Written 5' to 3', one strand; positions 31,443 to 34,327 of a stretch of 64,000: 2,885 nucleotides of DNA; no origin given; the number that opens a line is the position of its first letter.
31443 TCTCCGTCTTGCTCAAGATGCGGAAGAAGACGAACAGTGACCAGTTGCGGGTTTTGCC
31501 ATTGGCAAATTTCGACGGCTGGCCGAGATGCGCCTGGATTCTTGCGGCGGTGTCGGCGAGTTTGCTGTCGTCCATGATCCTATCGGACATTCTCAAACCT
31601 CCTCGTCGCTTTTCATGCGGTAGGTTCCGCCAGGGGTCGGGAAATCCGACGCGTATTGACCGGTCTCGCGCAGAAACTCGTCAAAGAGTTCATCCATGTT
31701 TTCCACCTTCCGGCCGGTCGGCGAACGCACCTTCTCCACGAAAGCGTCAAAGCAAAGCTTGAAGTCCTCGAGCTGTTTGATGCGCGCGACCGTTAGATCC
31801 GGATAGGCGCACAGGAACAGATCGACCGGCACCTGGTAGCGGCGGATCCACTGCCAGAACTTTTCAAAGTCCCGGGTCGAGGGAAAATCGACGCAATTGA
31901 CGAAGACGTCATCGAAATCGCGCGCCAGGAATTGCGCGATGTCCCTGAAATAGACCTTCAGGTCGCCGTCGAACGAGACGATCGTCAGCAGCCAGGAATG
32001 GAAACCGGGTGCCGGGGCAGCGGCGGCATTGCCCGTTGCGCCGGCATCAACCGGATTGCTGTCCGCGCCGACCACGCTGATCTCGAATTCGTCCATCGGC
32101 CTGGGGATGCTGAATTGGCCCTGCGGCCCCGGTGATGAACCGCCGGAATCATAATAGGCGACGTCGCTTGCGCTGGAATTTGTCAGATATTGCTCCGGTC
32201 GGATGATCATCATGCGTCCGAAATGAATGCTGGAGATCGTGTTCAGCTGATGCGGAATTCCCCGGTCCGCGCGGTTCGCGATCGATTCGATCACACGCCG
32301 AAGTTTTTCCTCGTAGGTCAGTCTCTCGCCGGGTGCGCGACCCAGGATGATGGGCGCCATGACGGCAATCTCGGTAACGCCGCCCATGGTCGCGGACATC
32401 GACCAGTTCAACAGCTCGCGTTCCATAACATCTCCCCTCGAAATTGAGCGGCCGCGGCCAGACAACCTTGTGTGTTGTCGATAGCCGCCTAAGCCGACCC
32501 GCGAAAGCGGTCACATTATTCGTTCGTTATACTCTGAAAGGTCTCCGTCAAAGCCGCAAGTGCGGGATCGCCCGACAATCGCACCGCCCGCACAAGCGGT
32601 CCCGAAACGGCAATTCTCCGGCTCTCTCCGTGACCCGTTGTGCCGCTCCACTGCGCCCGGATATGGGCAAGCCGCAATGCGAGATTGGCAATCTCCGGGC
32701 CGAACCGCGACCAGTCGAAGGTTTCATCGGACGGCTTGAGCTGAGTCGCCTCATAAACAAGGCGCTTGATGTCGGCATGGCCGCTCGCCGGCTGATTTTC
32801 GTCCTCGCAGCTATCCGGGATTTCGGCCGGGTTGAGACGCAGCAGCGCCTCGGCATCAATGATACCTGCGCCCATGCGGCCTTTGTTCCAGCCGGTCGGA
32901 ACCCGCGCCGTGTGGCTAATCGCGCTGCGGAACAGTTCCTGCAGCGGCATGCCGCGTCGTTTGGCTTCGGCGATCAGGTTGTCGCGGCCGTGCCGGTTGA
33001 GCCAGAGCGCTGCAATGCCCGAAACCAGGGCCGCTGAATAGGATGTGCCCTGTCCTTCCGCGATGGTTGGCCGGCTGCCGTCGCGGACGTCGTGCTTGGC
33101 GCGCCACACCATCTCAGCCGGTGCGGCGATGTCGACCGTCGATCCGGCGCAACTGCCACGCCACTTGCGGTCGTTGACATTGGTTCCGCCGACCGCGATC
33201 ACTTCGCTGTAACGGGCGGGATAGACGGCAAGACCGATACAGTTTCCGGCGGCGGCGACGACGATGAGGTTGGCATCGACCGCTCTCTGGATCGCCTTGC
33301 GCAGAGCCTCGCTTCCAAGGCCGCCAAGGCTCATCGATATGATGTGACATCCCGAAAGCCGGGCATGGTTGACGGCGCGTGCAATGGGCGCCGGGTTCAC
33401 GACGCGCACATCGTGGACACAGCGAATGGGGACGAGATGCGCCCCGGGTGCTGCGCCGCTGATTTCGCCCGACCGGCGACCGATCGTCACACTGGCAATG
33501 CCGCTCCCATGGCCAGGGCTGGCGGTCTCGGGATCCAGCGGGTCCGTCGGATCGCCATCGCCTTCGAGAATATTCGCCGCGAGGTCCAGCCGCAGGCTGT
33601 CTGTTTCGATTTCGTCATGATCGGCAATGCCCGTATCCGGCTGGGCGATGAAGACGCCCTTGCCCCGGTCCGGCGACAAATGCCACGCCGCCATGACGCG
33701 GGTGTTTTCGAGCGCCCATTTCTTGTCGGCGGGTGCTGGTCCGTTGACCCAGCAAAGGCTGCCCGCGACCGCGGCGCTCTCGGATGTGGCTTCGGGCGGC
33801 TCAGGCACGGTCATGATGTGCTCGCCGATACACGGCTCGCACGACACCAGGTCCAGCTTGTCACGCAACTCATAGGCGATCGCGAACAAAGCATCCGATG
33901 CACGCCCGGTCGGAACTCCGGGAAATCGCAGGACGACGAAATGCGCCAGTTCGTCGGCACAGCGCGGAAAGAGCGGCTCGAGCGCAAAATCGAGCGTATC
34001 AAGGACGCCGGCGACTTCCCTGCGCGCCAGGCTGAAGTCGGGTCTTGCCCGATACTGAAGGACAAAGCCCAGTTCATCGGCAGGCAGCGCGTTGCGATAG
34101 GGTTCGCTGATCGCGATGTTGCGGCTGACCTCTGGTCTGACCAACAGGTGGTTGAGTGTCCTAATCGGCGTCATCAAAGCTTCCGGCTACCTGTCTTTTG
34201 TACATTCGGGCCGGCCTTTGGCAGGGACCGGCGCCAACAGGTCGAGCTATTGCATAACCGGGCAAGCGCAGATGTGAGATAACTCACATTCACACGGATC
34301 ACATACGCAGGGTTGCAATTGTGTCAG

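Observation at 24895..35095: Candidate self-contained cyclic-nucleotide-regulated module: cyclase-STAND protein, Crp-like sensor, CRP box and a protease / unknown / double-haem-enzyme operon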

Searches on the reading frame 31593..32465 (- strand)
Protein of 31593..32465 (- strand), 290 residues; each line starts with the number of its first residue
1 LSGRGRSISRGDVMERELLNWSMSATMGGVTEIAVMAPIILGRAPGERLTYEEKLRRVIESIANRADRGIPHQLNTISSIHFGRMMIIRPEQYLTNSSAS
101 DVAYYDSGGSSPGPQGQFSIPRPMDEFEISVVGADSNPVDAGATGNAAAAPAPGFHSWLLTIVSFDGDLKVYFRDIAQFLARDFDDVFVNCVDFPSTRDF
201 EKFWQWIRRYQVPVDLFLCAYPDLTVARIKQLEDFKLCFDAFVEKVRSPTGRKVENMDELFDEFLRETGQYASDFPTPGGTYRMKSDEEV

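Call 5: search_protein_families(library=pfam, proteins=[window:31593-32465:-], max_evalue=0.01)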
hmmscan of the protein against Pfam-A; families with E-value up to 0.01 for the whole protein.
window:31593-32465:- (290 aa): 0 families

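Call 6: search_protein_families(library=ncbifam, proteins=[window:31593-32465:-], max_evalue=0.01)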
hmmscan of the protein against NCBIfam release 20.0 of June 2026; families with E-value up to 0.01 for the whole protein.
window:31593-32465:- (290 aa): 0 families

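Call 17: find_related_loci(query=A2, collection=metagenome_contigs, flank=10000)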
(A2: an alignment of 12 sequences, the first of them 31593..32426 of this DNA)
Query A2 (277 aa) in metagenome_contigs; peptide patterns used: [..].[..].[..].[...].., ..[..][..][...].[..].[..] (x = any residue, [..] = any of these).
281 stretches matched a pattern; 73 encode a relative of the query (tblastn E <= 1e-3); 73 distinct loci.
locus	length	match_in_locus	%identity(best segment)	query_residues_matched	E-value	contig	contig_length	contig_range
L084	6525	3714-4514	59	1-274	8e-99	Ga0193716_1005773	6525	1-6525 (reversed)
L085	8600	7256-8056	55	1-274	2e-96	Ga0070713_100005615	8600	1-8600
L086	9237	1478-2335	54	1-274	2e-95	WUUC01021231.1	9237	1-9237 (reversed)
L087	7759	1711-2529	56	1-274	1e-94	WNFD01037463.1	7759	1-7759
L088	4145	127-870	57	1-269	2e-94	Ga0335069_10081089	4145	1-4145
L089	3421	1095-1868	57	3-275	7e-95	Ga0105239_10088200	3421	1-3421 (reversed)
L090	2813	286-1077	56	1-274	6e-96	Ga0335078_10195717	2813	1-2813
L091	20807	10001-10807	51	3-270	6e-92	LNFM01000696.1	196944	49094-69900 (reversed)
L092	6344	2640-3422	53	1-269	3e-90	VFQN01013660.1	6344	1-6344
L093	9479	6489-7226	53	6-274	4e-89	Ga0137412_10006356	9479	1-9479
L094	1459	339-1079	51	3-269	7e-95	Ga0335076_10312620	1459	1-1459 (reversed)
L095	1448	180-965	55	6-275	1e-94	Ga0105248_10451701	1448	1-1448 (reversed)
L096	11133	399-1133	52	6-273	5e-88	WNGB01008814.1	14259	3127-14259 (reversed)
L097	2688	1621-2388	51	6-276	1e-89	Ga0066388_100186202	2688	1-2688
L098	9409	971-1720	53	3-270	2e-87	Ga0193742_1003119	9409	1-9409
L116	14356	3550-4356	50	6-270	4e-83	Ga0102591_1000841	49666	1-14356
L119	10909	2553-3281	50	6-269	2e-82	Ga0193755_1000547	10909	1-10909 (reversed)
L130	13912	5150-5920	49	3-269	3e-80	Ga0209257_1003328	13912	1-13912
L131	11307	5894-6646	48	3-274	2e-80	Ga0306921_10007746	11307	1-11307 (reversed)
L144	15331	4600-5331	51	6-269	3e-85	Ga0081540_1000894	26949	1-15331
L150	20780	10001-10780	53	1-273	6e-89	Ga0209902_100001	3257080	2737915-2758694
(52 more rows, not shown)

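Call 23: search_protein_families(library=padloc, proteins=[window:31593-32465:-], max_evalue=0.01)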
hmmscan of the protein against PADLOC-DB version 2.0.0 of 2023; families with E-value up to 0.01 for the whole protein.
window:31593-32465:- (290 aa): 0 families

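Call 26: find_homologous_proteins(query=A2, max_evalue=0.001)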
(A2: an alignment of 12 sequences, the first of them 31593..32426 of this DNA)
Query A2 (12 sequences) (277 aa, profile of the alignment): 458 proteins with E <= 0.001 among 8000 candidates; the best 120 are listed.
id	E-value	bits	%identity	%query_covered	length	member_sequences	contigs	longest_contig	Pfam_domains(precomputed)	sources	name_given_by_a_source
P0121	4.8e-129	447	51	96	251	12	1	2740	-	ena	-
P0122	2.0e-128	445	52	96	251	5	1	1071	-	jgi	jgi:hypothetical protein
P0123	2.9e-128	445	50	97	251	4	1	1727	-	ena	-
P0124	6.4e-128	443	52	96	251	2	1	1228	-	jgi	jgi:hypothetical protein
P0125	1.2e-127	443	54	95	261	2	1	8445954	-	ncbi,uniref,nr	ncbi:hypothetical protein [Mesorhizobium sp. L-8-3]|uniref:hypothetical protein n=1 Tax=Mesorhizobiu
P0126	1.6e-127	442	52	97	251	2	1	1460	-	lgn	-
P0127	1.8e-127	442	59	99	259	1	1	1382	-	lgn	-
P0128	3.0e-127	441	51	97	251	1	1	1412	-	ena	-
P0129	4.1e-127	441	51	97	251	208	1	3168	-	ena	-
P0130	6.7e-127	440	51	97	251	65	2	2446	-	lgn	-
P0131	7.3e-127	440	52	97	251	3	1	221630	-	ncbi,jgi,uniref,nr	ncbi:hypothetical protein [Reyranella soli]|jgi:hypothetical protein|uniref:Uncharacterized protein 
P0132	1.3e-126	439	52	97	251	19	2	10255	-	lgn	-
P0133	1.5e-126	439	51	96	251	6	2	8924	-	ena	-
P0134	1.8e-126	439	51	97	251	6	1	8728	-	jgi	jgi:hypothetical protein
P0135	2.2e-126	438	53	97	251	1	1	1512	-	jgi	jgi:hypothetical protein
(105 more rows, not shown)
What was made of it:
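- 31593..32426 (-): 277-aa protein of an unannotated family, always immediately upstream of the fusion. It is probably translationally coupled to it (2-bp gap). Distant relatives precede stand-alone DyPs in other phyla. More than 458 homologues exist, and every source-given name is 'hypothetical protein' or 'uncharacterized protein' (call 26).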

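Call 34: predict_structure(alignment_id=A3)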
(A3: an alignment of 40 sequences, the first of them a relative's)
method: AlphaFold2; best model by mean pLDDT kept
length: 277 residues; sequences in the alignment: 40
mean_pLDDT: 64.2   pTM: 0.55
mean pLDDT of the five models: 64.2, 61.4, 59.2, 57.5, 52.0
residues with pLDDT >= 90: 13; 70-90: 114; 50-70: 69; < 50: 81
segments of 3 or more residues with pLDDT < 50: 1-14, 57-68, 98-101, 115-139, 206-212, 259-277
pLDDT, mean of each block of 10 residues (from residue 1): 33 57 82 73 78 58 44 81 79 61 66 48 38 38 82 76 80 87 91 89 52 55 71 62 67 60 43 38
secondary structure, 60 per line:
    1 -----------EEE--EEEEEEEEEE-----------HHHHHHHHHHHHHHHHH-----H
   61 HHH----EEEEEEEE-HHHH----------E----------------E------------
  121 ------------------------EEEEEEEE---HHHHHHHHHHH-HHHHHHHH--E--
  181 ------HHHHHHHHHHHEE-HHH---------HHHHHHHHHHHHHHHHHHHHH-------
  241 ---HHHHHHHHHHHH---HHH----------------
elements in order: E12-14 E17-26 H38-54 H60-63 E68-75 H77-80 E145-152 H156-166 H168-175 H187-197 H213-233 H244-255
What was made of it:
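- Tried and rejected: The model is mediocre (pLDDT 64, call 34), and Foldseek against PDB gave nothing with E below 0.24.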

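Call 37: fold_search(model_id=the predicted structure, library=pdb)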
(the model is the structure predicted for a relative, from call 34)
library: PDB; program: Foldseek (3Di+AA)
matches with E <= 10: 137; with E <= 0.001: 0
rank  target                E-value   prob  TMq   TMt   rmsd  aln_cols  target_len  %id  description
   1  5xzt_C                2.4e-01  0.33  0.20  0.41   8.2       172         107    9  C-terminal peptide depleted mutant of hydroxynitrile lyase from Passiflora edulis (PeHNL) (released 2017-11-22)
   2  1si9_A                3.3e-01  0.33  0.22  0.44   8.6       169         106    8  Boiling stable protein isolated from Populus tremula (released 2004-09-21)
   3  5xzq_C                6.1e-01  0.20  0.20  0.40   8.5       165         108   10  Hydroxynitrile lyase from Passiflora edulis (PeHNL) (released 2017-11-22)
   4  5xzt_D                6.1e-01  0.18  0.20  0.40   7.8       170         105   10  C-terminal peptide depleted mutant of hydroxynitrile lyase from Passiflora edulis (PeHNL) (released 2017-11-22)
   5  5xzq_A                6.8e-01  0.15  0.19  0.38   9.2       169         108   10  Hydroxynitrile lyase from Passiflora edulis (PeHNL) (released 2017-11-22)
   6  6z1p_Aw               7.3e-01  0.06  0.14  0.12  21.4       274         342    9  Structure of the mitochondrial ribosome from Tetrahymena thermophila (released 2020-06-24)
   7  6zm9                  7.7e-01  0.18  0.21  0.36  11.4       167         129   11  PHAGE SAM LYASE IN COMPLEX WITH S-METHYL-5'-THIOADENOSINE (released 2021-02-24)
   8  7uzy_B                8.7e-01  0.08  0.19  0.25  15.0       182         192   10  Staphylococcus epidermidis RP62A CRISPR effector complex with non-self target RNA 2 (released 2022-07-06)
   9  3bgu_B                9.3e-01  0.18  0.22  0.45   7.0       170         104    9  Crystal structure of a dimeric ferredoxin-like protein of unknown function (tfu_0763) from thermobifida fusca yx at 1. (released 2007-12-11)
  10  8oi5_W                1.0e+00  0.15  0.18  0.38   7.4       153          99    6  Crystal structure of the Candida albicans 80S ribosome in complex with Paromomycin (2mM) (released 2024-10-09)
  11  3bgu_A                1.2e+00  0.14  0.21  0.41   7.8       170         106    9  Crystal structure of a dimeric ferredoxin-like protein of unknown function (tfu_0763) from thermobifida fusca yx at 1. (released 2007-12-11)
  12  6w1x_B                1.2e+00  0.06  0.16  0.15  11.3       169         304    7  Cryo-EM structure of anti-CRISPR AcrIF9, bound to the type I-F crRNA-guided CRISPR surveillance complex (released 2020-05-13)
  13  6tmf_M                1.3e+00  0.09  0.16  0.31   8.0       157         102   10  Structure of an archaeal ABCE1-bound ribosomal post-splitting complex (released 2020-02-12)
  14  5xzq_B                1.3e+00  0.13  0.20  0.41   9.1       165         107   10  Hydroxynitrile lyase from Passiflora edulis (PeHNL) (released 2017-11-22)
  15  5xzq_K                1.3e+00  0.12  0.20  0.40   9.1       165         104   10  Hydroxynitrile lyase from Passiflora edulis (PeHNL) (released 2017-11-22)
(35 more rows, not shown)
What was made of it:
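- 31593..32426 (-): The AlphaFold model has pLDDT 64, and the best Foldseek hits, all non-significant, are mostly ferredoxin-like alpha+beta barrels (calls 34, 37).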

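Call 49: search_protein_families(library=pfam, proteins=[window:31593-32426:-], max_evalue=1)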
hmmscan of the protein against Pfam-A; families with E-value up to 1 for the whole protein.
window:31593-32426:- (277 aa): 0 families
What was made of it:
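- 31593..32426 (-): It has no Pfam or NCBIfam hit (calls 5, 6, 49).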

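Call 83: search_protein_families(library=pfam, proteins=[L144:1596-4169:+, L130:2599-5154:-, L131:2904-5471:+, L150:7196-9784:-, L119:3-2066:+, L116:168-2261:-, L116:10771-12885:+], max_evalue=0.001)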
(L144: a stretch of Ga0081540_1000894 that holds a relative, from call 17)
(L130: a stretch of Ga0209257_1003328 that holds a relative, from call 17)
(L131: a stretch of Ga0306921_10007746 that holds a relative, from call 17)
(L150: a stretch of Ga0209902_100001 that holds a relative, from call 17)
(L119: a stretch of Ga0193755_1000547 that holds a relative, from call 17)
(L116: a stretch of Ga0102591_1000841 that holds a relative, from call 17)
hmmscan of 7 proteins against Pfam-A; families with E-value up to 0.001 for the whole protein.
L144:1596-4169:+ (857 aa): 1 family
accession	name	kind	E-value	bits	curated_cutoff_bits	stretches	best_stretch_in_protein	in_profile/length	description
PF03098.20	An_peroxidase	-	1.7e-94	317.8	25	1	288-838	2-525/530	Animal haem peroxidase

L130:2599-5154:- (851 aa): 1 family
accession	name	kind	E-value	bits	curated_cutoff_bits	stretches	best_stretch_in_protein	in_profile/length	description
PF04909.20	Amidohydro_2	-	1.3e-07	32.2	26.4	1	568-782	103-250/289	Amidohydrolase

L131:2904-5471:+ (855 aa): 1 family
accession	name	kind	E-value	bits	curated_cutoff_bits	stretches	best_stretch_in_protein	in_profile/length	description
PF03098.20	An_peroxidase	-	4.7e-94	316.3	25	1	288-836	2-525/530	Animal haem peroxidase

L150:7196-9784:- (862 aa): 5 families
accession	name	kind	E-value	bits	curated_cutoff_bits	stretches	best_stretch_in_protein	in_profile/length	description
PF01965.30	DJ-1_PfpI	-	1.3e-16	61.3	26.6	1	625-788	1-151/165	DJ-1/PfpI family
PF01814.28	Hemerythrin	-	1.9e-09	38.5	25.3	1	443-572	5-125/127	Hemerythrin HHE cation binding domain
PF00702.32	Hydrolase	-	8.6e-08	33.2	26.4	1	253-407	48-191/191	haloacid dehalogenase-like hydrolase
PF13419.12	HAD_2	-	6e-06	26.9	23.8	1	305-409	77-174/178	Haloacid dehalogenase-like hydrolase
PF13242.12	Hydrolase_like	-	0.00013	22.3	22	1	369-410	3-45/75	HAD-hyrolase-like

L119:3-2066:+ (687 aa): 5 families
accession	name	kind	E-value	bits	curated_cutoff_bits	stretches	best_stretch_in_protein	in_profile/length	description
PF13549.11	ATP-grasp_5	-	4.7e-63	212.9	27.6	1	458-676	4-221/221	ATP-grasp domain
PF13607.11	Succ_CoA_lig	-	2.1e-43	147.8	27.4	1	128-266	1-138/138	Succinyl-CoA ligase like flavodoxin domain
PF13380.12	CoA_binding_2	-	6.8e-14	52.8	22.8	1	11-107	26-112/116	CoA binding domain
PF08442.15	ATP-grasp_2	-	5e-09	36.5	29.5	1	464-592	2-135/202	ATP-grasp domain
PF02629.25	CoA_binding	-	2.1e-06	28.8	22.3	1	5-73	26-97/97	CoA binding domain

L116:168-2261:- (697 aa): 4 families
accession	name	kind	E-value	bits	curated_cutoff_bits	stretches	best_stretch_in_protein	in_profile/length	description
PF00128.31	Alpha-amylase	-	2.4e-55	189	22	1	128-564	2-399/446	Alpha amylase, catalytic domain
PF11941.14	DUF3459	-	2e-06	28.5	22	1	591-671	3-86/90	Domain of unknown function (DUF3459)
PF16657.11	Malt_amylase_C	-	5.4e-05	23.6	27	1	615-682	9-74/75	Maltogenic Amylase, C-terminal domain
PF22026.2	Alpha-amylase_C_2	-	0.00059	20.6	27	0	618-652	11-45/78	Alpha-amylase C-terminal domain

L116:10771-12885:+ (704 aa): 0 families

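Call 86: search_protein_families(library=ncbifam, proteins=[L144:1596-4169:+], max_evalue=0.001)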
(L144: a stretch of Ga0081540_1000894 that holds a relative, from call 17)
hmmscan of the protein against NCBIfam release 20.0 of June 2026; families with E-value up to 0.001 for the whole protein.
L144:1596-4169:+ (857 aa): 0 families

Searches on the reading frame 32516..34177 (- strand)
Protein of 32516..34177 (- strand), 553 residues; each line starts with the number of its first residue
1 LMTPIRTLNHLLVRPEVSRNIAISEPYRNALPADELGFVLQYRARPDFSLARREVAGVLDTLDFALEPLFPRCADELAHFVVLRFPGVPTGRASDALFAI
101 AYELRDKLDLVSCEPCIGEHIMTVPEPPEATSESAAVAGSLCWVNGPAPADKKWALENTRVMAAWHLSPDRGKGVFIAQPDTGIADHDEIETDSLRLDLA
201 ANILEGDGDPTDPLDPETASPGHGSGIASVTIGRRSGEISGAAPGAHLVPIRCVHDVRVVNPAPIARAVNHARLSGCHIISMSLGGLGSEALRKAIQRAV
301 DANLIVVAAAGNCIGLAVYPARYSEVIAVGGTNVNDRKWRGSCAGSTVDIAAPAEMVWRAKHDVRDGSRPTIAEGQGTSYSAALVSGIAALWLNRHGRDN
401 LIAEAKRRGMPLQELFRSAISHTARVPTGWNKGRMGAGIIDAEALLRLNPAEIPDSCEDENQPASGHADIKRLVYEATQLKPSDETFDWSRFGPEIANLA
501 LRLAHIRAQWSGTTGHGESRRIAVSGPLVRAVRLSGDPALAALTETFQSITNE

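Call 5: search_protein_families(library=pfam, proteins=[window:32516-34177:-], max_evalue=0.01)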
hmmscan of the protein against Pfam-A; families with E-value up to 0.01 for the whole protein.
window:32516-34177:- (553 aa): 1 family
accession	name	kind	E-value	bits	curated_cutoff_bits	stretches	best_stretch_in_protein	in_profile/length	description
PF00082.27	Peptidase_S8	-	1e-30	107.5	21.8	1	172-430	1-281/288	Subtilase family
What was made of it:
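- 32516..34174 (-): Cytoplasmic-looking S8 subtilase. The Asp (DTG), His (GHGSG) and Ser (GTSYS) motifs are intact, and the catalytic core is flanked by uncharacterised N- and C-terminal regions. It is an accessory gene that travels with crp. Pfam gives 107.5 bits (call 5).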

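Call 6: search_protein_families(library=ncbifam, proteins=[window:32516-34177:-], max_evalue=0.01)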
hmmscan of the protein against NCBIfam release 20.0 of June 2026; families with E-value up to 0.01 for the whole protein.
window:32516-34177:- (553 aa): 4 families
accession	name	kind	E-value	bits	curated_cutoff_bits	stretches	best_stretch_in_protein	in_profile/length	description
TIGR03921.1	T7SS_mycosin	equivalog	1.3e-36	126.5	278.75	1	162-467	4-305/353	type VII secretion-associated serine protease mycosin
NF049966.1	QH_SP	equivalog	2.2e-18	66.4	165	1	239-398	50-197/219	subtilisin-like serine protease QhpE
TIGR03895.1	protease_PatA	subfamily_domain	1.1e-14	54.2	421.05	1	223-397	1-181/606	PatA/PatG family cyanobactin maturation protease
NF033595.1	denti_PrtP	equivalog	4.7e-12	45.3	300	1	280-393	342-457/606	dentilisin complex serine proteinase subunit PrtP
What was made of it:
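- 32516..34174 (-): The best NCBIfam matches, all below cut-off, are mycosin, QhpE and PatA/PatG-type processing proteases (call 6).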

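Call 23: search_protein_families(library=padloc, proteins=[window:32516-34177:-], max_evalue=0.01)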
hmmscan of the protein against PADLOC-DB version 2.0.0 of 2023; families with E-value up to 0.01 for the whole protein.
window:32516-34177:- (553 aa): 1 family
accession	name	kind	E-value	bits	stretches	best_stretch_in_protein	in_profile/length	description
PDLC03014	subtilase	-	4.4e-12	44.2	1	171-395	170-358/391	-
